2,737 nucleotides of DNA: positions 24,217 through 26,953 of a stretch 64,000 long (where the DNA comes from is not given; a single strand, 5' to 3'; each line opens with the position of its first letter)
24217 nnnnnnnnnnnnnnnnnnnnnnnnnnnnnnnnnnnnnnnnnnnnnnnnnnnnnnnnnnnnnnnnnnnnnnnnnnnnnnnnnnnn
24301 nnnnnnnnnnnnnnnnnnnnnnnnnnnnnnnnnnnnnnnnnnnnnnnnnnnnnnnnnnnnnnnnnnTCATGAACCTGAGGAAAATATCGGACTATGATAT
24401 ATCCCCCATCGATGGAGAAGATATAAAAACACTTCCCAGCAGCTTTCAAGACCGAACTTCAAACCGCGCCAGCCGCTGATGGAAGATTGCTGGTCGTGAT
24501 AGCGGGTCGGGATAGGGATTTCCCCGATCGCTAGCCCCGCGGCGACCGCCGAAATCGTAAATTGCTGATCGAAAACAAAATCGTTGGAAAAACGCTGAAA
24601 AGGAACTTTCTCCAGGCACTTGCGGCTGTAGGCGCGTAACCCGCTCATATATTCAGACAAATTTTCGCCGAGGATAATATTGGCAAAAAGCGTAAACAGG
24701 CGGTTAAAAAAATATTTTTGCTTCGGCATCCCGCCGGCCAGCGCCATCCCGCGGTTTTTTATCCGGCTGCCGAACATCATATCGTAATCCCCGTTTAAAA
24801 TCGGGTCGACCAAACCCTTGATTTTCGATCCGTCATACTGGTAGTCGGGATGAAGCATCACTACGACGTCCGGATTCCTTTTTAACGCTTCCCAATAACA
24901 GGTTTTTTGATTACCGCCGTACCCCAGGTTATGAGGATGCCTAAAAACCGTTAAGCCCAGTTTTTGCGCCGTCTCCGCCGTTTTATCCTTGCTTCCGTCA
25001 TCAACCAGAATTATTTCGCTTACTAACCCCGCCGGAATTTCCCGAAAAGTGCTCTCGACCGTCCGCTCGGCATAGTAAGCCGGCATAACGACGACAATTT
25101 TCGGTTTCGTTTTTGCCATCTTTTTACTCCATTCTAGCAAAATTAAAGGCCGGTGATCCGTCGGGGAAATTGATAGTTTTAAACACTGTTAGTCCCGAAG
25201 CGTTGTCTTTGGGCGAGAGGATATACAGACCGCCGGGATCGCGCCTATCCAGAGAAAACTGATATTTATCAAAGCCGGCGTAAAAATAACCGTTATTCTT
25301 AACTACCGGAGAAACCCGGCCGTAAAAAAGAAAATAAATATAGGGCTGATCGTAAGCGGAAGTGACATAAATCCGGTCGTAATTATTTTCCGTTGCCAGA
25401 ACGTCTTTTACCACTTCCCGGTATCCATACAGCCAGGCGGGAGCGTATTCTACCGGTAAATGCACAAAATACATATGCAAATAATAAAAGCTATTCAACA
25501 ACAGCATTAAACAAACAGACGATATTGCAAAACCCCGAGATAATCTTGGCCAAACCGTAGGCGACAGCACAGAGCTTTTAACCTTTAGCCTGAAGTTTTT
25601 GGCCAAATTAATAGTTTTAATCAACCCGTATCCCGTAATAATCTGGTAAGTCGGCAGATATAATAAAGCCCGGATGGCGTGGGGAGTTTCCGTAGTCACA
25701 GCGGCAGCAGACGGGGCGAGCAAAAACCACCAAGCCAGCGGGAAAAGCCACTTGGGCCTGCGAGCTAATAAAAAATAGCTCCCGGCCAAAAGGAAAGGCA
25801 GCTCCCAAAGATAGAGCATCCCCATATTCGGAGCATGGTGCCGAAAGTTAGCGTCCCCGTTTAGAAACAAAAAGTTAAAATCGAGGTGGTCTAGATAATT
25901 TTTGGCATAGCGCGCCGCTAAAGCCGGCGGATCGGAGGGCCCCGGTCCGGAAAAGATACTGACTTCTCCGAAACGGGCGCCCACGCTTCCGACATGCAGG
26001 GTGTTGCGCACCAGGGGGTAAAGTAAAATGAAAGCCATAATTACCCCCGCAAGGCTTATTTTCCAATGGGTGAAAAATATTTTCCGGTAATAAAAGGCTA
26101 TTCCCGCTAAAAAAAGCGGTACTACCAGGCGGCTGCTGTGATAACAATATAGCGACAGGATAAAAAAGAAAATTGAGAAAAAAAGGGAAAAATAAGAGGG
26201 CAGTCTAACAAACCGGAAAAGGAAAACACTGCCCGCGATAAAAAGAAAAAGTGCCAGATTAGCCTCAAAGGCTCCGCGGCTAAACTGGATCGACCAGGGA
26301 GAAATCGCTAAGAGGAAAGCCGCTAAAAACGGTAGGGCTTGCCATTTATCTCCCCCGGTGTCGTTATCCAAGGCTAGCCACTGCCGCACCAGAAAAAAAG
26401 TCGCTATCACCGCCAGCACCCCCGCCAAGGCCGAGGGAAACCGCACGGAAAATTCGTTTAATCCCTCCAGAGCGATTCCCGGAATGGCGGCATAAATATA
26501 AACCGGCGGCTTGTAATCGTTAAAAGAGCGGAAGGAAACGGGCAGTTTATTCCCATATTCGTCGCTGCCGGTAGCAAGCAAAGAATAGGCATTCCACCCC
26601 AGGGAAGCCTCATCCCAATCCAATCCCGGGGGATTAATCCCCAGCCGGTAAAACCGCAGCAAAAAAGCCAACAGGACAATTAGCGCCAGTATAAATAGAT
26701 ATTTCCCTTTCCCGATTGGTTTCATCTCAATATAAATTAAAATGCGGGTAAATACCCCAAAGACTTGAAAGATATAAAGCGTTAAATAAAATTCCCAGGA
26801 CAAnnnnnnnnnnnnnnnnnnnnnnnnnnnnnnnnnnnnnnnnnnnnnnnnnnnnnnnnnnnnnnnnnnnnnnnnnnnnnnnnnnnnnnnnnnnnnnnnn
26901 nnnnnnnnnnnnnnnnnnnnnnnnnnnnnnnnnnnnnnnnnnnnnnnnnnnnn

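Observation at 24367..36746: PMT_2/ArnT-type GT-C paralog cluster bracketed by two Dpm1-like lipid-sugar synthases (Pmt/Ppm1-like modules)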

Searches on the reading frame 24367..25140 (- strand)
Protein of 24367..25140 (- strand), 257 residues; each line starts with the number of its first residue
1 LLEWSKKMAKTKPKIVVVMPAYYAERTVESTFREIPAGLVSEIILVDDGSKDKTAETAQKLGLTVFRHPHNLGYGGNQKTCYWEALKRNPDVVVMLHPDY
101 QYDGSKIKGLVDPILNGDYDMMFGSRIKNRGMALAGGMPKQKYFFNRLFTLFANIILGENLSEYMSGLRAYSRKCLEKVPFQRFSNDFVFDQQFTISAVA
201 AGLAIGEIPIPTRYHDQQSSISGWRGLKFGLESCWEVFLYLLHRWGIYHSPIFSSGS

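Call 4: search_protein_families(library=pfam, proteins=[window:24367-25140:-], max_evalue=0.01)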
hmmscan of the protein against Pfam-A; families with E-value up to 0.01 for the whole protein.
window:24367-25140:- (257 aa): 1 family
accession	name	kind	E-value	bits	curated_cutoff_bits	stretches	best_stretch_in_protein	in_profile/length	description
PF00535.33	Glycos_transf_2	-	1.8e-19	70.7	23.3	1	17-178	2-166/168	Glycosyl transferase family 2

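Call 16: search_solved_structures(query=window:24367-25140:-, max_evalue=0.001)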
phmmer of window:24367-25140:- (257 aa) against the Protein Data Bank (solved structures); distinct sequences matched with E-value up to 0.001: 6.
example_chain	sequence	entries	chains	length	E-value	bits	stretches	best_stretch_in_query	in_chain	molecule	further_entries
5mlz_A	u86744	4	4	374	3.6e-06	29.8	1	13-132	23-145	Dolichol monophosphate mannose synthase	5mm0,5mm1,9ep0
4y6n_A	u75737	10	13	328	0.00049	22.8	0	8-119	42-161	Glucosyl-3-phosphoglycerate synthase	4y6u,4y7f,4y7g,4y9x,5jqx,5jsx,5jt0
4ddz_A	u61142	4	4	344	0.00054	22.6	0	8-119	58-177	GLUCOSYL-3-PHOSPHOGLYCERATE SYNTHASE (GpgS) | Glucosyl-3-phosphoglycerate synthase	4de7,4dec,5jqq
3e25_A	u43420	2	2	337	0.00055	22.6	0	8-119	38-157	Putative uncharacterized protein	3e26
7pdo_A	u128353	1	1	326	0.00091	21.9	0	8-115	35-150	Glucosyl-3-phosphoglycerate synthase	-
7p5l_A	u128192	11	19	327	0.00092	21.9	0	8-115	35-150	Glucosyl-3-phosphoglycerate synthase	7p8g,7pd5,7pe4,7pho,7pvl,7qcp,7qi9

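Call 25: search_protein_families(library=ncbifam, proteins=[window:24367-25140:-], max_evalue=0.01)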
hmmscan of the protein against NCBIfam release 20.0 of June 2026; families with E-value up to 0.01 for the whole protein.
window:24367-25140:- (257 aa): 12 families
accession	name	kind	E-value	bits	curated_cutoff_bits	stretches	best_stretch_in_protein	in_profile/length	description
TIGR04182.1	glyco_TIGR04182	equivalog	1.1e-17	64.4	325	1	15-233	2-210/293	S-layer glycoprotein N-glycosyltransferase AglJ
NF041391.1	DPhHxTase_Halo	equivalog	4.2e-15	55.3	375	1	20-212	2-183/213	dolichyl-phosphate hexose transferase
NF058614.1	PPMAGASynPpgS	equivalog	8.2e-15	54.8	370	1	16-181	3-167/226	polyprenyl-phospho-N-acetylgalactosaminyl synthase PpgS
NF010496.0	PRK13915.1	equivalog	2.3e-10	40.1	262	1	9-117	27-145/307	glucosyl-3-phosphoglycerate synthase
NF047588.1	GlcsyltransPgfSStrep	equivalog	2.8e-08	33.4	500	1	14-179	2-167/308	glycosyltransferase PgfS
TIGR04283.1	glyco_like_mftF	equivalog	5.7e-06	26.1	182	1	16-106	2-89/221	TIGR04283 family arsenosugar biosynthesis glycosyltransferase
NF007986.1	PRK10714.1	equivalog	3.6e-05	22.9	529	1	14-177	7-170/316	undecaprenyl-phosphate 4-deoxy-4-formamido-L-arabinose transferase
TIGR03937.1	PgaC_IcaA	equivalog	7.3e-05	21.9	422.3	1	7-61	39-95/407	poly-beta-1,6-N-acetyl-D-glucosamine synthase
NF047683.1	TeichurnBiosyTuaG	equivalog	0.00023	20.9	400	1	8-59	1-54/252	teichuronic acid biosynthesis protein TuaG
TIGR03469.1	HpnB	hypoth_equivalog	0.00034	19.8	379.25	1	9-63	40-97/386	hopene-associated glycosyltransferase HpnB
NF007482.0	PRK10073.1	equivalog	0.00059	18.9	423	1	8-60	1-55/334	glycosyltransferase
TIGR03965.1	mycofact_glyco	equivalog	0.00062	18.8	280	1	12-73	73-141/467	mycofactocin biosynthesis glycosyltransferase MftF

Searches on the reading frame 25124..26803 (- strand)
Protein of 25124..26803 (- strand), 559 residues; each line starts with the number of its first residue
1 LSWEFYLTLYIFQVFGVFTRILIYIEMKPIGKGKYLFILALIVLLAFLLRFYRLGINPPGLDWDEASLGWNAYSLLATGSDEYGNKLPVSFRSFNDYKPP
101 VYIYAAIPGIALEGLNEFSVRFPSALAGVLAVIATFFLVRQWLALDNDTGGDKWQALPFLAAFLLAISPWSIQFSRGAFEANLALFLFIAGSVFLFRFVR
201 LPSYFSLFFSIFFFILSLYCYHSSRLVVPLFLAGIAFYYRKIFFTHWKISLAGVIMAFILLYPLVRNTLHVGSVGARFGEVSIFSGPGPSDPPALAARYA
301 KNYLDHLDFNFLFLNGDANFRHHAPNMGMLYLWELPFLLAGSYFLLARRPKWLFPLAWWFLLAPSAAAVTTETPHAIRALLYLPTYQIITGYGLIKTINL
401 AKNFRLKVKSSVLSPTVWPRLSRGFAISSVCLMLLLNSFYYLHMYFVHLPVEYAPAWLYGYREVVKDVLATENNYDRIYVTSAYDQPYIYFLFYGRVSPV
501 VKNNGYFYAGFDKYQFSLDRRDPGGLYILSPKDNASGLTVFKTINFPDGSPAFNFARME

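Call 4: search_protein_families(library=pfam, proteins=[window:25124-26803:-], max_evalue=0.01)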
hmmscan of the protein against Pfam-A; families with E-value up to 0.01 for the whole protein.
window:25124-26803:- (559 aa): 1 family
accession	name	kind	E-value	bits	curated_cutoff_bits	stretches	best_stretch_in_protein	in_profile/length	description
PF13231.12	PMT_2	-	0.00036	21.2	26.1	1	98-263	2-156/160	Dolichyl-phosphate-mannose-protein mannosyltransferase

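Call 12: find_related_loci(query=A1, collection=genome_contigs, flank=10000)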
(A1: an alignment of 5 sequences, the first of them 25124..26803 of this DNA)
Query A1 (559 aa) in genome_contigs; peptide patterns used: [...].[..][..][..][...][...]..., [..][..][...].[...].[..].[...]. (x = any residue, [..] = any of these).
598 stretches matched a pattern (row limit reached: there are more); 532 encode a relative of the query (tblastn E <= 1e-3); the best 80 are kept; 79 distinct loci.
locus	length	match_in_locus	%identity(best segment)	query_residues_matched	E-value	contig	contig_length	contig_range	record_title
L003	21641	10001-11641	47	34-558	1e-136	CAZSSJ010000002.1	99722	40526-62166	MAG TPA_asm: uncultured Gammaproteobacteria bacterium isolate SRP050083_co1_3 genome assembly, contig: NODE_32_length_99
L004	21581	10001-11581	42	42-557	5e-126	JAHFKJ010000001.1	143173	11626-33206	MAG: Candidatus Gottesmanbacteria bacterium isolate nzgw407 NODE_132_length_143174_cov_4.151902, whole genome shotgun se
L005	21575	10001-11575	38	34-558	6e-119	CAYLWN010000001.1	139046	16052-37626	MAG TPA_asm: uncultured Gammaproteobacteria bacterium isolate SRP050083_co1_444 genome assembly, contig: NODE_11_length_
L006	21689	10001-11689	41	25-554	8e-119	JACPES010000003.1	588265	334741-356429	MAG: Candidatus Collierbacteria bacterium isolate NC_groundwater_341_Ag_B-0.1um_44_45 GD18-4_B1_scaffold_863802, whole g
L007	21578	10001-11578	42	38-554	5e-117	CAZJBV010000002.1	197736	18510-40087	MAG TPA_asm: uncultured Gammaproteobacteria bacterium isolate binchicken_co144_1014 genome assembly, contig: NODE_142_le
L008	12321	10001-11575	41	39-556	6e-117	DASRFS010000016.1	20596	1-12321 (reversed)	MAG TPA_asm: Patescibacteria group bacterium isolate SMAG_U10038 k141_709951, whole genome shotgun sequence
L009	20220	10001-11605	43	31-554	1e-115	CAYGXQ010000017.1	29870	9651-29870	MAG TPA_asm: uncultured Gammaproteobacteria bacterium isolate ERP119294_co1_458 genome assembly, contig: NODE_1724_lengt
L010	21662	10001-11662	38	32-559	5e-114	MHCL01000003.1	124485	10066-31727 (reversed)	MAG: Candidatus Chisholmbacteria bacterium RIFCSPLOWO2_01_FULL_49_14 rifcsplowo2_01_scaffold_1111, whole genome shotgun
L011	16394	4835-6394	40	46-557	4e-111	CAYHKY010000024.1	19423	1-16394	MAG TPA_asm: uncultured Gammaproteobacteria bacterium isolate ERP119705_co13_644 genome assembly, contig: NODE_3511_leng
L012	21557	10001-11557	40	50-553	1e-110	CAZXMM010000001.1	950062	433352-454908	MAG TPA_asm: uncultured Gammaproteobacteria bacterium isolate SRP173033_co1_283 genome assembly, contig: NODE_1_length_9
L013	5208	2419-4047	40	27-553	7e-111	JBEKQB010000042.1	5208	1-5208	MAG: Candidatus Levyibacteriota bacterium isolate SPRUCE 478 SPRUCE_478_42, whole genome shotgun sequence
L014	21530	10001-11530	42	50-557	3e-110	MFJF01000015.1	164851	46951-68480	MAG: Candidatus Gottesmanbacteria bacterium RIFCSPHIGHO2_01_FULL_40_15 rifcsphigho2_01_scaffold_256, whole genome shotgu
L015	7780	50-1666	38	49-554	4e-110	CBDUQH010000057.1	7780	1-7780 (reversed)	MAG TPA_asm: uncultured bacterium isolate SRR18550247_concoct_49 genome assembly, contig: ERZ25074849.659, whole genome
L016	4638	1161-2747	40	49-557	1e-110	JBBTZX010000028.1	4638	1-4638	MAG: Patescibacteria group bacterium isolate H14-bin027_1 H14_bin027_1_000000000028, whole genome shotgun sequence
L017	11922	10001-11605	39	37-557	2e-109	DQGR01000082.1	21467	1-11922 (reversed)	MAG TPA_asm: Patescibacteria group bacterium isolate UBA10118 contig_22460, whole genome shotgun sequence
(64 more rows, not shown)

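Call 26: search_solved_structures(query=A1, max_evalue=1, show_alignments=2)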
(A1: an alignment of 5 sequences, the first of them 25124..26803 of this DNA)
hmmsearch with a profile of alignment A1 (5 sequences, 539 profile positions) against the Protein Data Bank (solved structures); distinct sequences matched with E-value up to 1: 1.
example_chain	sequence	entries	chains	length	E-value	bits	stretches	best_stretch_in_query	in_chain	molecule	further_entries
5ezm_A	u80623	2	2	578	0.013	17.6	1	68-138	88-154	4-amino-4-deoxy-L-arabinose transferase or related glycosyltransferases of PMT family | 4-amino-4-deoxy-L-arabinose (L-Ara4N) transferase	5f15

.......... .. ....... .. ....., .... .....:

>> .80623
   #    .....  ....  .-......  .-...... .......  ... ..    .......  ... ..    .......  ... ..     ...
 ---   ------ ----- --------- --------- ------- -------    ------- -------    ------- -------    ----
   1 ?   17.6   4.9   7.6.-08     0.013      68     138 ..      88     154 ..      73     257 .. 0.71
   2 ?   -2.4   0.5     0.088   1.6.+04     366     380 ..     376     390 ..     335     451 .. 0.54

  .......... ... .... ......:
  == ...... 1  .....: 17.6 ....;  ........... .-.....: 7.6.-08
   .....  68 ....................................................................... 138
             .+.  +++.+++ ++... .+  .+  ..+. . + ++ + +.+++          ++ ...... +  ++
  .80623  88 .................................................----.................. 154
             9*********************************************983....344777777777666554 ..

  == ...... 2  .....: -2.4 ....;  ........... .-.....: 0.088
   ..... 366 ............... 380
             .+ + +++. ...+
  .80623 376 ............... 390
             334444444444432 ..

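Call 72: search_protein_families(library=ncbifam, proteins=[window:25124-26725:-], max_evalue=0.001)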
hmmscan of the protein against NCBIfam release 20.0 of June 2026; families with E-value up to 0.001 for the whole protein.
window:25124-26725:- (533 aa): 0 families
